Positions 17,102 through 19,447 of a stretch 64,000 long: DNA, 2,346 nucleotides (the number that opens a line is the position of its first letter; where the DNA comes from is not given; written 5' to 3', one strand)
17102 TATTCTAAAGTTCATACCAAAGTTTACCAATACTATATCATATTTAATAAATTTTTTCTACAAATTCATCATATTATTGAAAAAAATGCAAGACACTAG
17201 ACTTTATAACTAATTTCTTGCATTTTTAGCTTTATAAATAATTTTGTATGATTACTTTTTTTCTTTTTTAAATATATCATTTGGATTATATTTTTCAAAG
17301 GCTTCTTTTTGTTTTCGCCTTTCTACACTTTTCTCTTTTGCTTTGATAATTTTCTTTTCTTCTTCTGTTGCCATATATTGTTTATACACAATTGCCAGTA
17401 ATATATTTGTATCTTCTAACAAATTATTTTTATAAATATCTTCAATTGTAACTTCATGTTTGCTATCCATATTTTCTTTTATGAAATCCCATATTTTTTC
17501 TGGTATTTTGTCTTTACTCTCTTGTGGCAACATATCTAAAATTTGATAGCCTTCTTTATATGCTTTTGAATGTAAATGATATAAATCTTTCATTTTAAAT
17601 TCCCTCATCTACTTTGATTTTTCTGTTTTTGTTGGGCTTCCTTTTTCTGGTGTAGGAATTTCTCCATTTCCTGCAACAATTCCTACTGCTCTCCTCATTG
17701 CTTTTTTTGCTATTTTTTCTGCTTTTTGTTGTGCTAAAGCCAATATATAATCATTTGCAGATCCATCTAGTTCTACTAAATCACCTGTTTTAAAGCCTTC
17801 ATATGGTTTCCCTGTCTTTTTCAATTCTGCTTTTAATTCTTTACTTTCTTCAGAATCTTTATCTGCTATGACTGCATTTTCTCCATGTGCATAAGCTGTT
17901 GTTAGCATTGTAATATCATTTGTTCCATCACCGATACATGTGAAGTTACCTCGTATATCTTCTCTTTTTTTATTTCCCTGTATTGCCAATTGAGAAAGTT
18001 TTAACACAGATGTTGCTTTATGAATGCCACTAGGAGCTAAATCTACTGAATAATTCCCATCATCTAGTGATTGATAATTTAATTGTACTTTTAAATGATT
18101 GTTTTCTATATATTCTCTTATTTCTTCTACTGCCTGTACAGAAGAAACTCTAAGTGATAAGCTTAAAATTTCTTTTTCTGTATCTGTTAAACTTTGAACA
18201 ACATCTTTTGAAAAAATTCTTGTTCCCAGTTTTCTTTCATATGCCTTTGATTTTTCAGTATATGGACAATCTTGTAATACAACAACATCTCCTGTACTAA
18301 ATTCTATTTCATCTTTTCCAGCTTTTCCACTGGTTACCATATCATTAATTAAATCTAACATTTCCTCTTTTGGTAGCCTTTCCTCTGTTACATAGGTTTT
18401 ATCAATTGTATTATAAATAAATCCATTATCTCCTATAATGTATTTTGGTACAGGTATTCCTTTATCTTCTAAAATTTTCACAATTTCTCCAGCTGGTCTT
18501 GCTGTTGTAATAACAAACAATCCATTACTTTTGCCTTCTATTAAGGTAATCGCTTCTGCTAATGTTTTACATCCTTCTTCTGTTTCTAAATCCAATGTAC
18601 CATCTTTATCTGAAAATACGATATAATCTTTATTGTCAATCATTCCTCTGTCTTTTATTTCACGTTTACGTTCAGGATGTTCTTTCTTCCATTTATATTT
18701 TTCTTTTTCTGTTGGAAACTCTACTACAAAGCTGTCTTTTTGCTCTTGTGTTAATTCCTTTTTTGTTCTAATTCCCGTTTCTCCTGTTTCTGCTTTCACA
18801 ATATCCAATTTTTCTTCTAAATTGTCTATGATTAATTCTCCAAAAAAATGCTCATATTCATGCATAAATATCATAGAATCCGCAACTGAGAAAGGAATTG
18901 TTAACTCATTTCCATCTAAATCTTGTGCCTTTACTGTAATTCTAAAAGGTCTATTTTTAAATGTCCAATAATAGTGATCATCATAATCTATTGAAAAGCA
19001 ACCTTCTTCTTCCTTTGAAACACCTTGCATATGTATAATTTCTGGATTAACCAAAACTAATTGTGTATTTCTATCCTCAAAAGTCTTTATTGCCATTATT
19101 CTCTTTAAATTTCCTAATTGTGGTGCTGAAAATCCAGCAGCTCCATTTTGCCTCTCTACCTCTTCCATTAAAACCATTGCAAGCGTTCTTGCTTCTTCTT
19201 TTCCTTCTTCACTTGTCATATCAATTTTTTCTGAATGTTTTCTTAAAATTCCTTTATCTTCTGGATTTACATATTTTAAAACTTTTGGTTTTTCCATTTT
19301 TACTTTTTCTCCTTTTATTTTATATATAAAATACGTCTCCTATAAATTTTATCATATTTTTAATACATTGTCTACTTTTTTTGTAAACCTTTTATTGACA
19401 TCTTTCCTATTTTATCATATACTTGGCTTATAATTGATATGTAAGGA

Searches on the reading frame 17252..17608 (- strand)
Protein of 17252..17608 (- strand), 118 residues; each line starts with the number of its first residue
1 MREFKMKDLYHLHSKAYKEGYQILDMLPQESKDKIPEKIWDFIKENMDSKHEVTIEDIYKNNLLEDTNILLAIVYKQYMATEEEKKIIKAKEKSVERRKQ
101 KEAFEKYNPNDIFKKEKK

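Call 82: find_encoding_contigs(protein=window:17252-17608:-, flank=6000, max_places=5)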
Protein window:17252-17608:- (118 aa): no gene with exactly this product is on record in the collection.

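Call 84: find_encoding_contigs(protein=window:17252-17593:-, flank=6000, max_places=5)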
Protein window:17252-17593:- (113 aa): 23 contigs read that carry it; 5 places shown.
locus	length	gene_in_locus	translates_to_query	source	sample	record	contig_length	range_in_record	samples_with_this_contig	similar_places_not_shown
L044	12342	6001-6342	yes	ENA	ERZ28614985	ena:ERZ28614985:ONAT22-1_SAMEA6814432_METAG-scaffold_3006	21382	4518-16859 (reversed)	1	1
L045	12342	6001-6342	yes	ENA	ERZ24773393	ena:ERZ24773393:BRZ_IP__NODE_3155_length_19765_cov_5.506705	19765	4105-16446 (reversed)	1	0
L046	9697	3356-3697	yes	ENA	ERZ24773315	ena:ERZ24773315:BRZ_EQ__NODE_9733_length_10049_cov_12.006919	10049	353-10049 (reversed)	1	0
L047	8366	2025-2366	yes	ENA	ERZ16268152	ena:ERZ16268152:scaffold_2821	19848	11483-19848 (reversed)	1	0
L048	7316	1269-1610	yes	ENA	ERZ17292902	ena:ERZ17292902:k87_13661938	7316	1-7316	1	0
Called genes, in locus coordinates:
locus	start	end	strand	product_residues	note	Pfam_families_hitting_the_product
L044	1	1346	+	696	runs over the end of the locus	PF27449:LtaS_N, PF00884:Sulfatase, PF01663:Phosphodiest (weak)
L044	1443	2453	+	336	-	PF05496:RuvB_N, PF00004:AAA, PF07728:AAA_5, PF17864:AAA_lid_4, PF05491:WHD_RuvB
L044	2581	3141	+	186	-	PF02677:QueH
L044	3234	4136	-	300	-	PF00294:PfkB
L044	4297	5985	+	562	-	PF01327:Pep_deformylase, PF05116:S6PP (faint), PF08282:Hydrolase_3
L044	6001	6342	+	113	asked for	-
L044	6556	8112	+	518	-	PF00890:FAD_binding_2 (faint), PF01266:DAO (weak), PF01593:Amino_oxidase, PF01946:Thi4 (weak), PF03486:HI0933_like (faint), PF07992:Pyr_redox_2 (faint), PF13450:NAD_binding_8, PF13738:Pyr_redox_3 (faint)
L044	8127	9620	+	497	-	-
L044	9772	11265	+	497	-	PF26314:MptA_B_family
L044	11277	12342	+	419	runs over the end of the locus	PF01121:CoaE, PF08668:HDOD (weak), PF01966:HD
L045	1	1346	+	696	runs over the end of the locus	PF27449:LtaS_N, PF00884:Sulfatase, PF01663:Phosphodiest (weak)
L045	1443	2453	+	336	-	PF05496:RuvB_N, PF00004:AAA, PF07728:AAA_5, PF17864:AAA_lid_4, PF05491:WHD_RuvB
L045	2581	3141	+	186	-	PF02677:QueH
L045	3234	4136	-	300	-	PF00294:PfkB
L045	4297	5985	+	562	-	PF01327:Pep_deformylase, PF05116:S6PP (faint), PF08282:Hydrolase_3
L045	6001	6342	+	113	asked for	-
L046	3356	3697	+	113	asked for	-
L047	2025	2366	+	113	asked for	-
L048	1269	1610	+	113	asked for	-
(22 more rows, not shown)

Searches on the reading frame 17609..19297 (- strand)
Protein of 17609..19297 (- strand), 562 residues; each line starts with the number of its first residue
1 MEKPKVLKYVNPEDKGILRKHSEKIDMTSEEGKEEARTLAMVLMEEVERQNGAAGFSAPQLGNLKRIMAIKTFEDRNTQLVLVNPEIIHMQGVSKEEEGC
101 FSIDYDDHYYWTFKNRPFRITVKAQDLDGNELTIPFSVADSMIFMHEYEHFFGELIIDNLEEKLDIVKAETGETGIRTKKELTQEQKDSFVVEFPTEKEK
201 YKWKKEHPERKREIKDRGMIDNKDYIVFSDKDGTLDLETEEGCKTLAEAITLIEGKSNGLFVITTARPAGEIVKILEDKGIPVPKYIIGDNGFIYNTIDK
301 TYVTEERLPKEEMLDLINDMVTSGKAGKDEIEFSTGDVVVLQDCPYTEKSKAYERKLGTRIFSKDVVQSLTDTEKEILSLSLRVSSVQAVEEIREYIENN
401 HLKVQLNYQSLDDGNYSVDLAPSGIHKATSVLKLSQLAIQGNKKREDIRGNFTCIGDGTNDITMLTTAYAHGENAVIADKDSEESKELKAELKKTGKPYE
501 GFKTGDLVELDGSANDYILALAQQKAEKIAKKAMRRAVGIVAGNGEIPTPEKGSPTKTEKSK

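Call 83: search_solved_structures(query=window:17609-19297:-, max_evalue=0.001)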
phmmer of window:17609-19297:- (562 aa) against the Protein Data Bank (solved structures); distinct sequences matched with E-value up to 0.001: 60.
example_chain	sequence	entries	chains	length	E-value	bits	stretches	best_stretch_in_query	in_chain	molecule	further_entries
4wxk_A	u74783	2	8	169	5.7e-14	54.8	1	49-162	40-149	Peptide deformylase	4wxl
3qu1_A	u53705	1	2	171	2.7e-12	49.3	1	36-161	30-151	Peptide deformylase 2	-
9qft_G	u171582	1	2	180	3.2e-12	49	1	36-161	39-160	Peptide deformylase 2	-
9rfp_A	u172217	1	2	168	1.2e-11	47.2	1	35-161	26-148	Peptide deformylase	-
6caz_A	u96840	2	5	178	1.3e-11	47.1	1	32-161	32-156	Peptide deformylase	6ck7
1lqw_A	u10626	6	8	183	2.7e-11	46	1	45-162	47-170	PEPTIDE DEFORMYLASE PDF1 | Peptide deformylase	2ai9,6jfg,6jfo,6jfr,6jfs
6jfq_A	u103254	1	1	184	2.7e-11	46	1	45-162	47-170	Peptide deformylase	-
1lm4_A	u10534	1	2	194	3.2e-11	45.7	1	45-162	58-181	peptide deformylase PDF1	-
1q1y_A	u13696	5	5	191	3.3e-11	45.7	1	45-162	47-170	Peptide deformylase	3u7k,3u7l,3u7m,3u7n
1lmh_A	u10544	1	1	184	7.8e-11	44.5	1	45-162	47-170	PROTEIN (S.aureus peptide deformylase)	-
3cpm_A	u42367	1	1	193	8.7e-11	44.3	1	7-170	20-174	Peptide deformylase, chloroplast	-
1dff_A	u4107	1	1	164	1.2e-10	43.8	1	26-161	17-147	PEPTIDE DEFORMYLASE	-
1bs4_A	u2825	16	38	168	1.3e-10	43.8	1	26-161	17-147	PROTEIN (PEPTIDE DEFORMYLASE) | POLYPEPTIDE DEFORMYLASE | PEPTIDE DEFORMYLASE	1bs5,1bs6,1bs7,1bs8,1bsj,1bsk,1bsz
3k6l_A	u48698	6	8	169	1.3e-10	43.8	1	26-161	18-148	Peptide deformylase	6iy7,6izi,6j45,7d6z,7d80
8ofe_A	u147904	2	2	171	1.3e-10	43.7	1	26-161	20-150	Peptide deformylase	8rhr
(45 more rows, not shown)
